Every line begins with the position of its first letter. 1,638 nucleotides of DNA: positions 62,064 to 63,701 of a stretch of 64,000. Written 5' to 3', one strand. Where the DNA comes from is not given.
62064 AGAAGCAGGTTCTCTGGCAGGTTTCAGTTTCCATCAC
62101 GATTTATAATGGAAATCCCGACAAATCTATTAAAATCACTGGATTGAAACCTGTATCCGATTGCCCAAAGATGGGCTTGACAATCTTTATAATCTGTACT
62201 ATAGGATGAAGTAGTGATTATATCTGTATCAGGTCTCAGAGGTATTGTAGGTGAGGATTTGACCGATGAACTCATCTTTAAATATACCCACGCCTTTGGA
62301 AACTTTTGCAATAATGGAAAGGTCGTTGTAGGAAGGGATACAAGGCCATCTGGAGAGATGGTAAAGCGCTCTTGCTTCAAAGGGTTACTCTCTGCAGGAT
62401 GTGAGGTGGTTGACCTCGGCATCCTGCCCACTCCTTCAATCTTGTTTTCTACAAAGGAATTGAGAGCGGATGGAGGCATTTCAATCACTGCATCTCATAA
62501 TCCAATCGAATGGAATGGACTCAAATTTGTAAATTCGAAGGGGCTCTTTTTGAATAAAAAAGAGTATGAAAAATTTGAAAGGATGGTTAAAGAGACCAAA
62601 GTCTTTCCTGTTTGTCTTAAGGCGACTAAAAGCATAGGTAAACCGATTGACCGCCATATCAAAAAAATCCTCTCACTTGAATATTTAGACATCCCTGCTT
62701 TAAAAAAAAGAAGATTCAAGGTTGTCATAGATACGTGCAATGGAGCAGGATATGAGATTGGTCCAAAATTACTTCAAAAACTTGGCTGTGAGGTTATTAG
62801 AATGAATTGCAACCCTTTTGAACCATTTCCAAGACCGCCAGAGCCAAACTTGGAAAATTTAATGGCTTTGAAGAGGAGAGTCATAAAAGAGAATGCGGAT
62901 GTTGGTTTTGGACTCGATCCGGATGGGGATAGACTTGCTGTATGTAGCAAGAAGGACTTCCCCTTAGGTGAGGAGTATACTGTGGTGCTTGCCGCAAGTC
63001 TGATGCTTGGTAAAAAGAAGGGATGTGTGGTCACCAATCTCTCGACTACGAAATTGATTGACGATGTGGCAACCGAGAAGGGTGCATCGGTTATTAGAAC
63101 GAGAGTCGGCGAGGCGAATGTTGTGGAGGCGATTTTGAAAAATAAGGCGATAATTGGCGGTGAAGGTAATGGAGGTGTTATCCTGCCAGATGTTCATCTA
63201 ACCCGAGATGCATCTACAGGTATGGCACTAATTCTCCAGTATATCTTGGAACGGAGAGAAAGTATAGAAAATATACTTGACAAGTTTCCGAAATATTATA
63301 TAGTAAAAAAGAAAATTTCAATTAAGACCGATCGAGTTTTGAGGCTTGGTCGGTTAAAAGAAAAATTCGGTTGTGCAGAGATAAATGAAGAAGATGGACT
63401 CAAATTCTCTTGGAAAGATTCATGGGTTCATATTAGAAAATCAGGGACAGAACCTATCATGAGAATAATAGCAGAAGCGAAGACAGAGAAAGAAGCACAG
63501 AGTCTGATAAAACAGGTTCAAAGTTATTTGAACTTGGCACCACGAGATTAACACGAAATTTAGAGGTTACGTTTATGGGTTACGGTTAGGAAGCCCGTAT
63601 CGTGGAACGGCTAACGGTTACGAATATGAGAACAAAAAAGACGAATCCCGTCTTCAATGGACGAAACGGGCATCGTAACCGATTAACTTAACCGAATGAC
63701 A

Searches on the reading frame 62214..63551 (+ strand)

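Call 92: search_protein_families(library=pfam, proteins=[window:62214-63551:+], max_evalue=0.00001)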
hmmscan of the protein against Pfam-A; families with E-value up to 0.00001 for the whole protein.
window:62214-63551:+ (445 aa): 4 families
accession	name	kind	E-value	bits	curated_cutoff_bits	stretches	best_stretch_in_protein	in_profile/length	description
PF02878.22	PGM_PMM_I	-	1.2e-37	129.2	22.5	1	5-128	6-134/138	Phosphoglucomutase/phosphomannomutase, alpha/beta/alpha domain I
PF02879.22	PGM_PMM_II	-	3.5e-23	82.5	29.3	1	156-246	9-101/103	Phosphoglucomutase/phosphomannomutase, alpha/beta/alpha domain II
PF02880.22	PGM_PMM_III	-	2.5e-20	73.2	20.7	1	254-361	4-115/115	Phosphoglucomutase/phosphomannomutase, alpha/beta/alpha domain III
PF00408.26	PGM_PMM_IV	-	1.6e-07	31.7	23.1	1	384-435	21-65/68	Phosphoglucomutase/phosphomannomutase, C-terminal domain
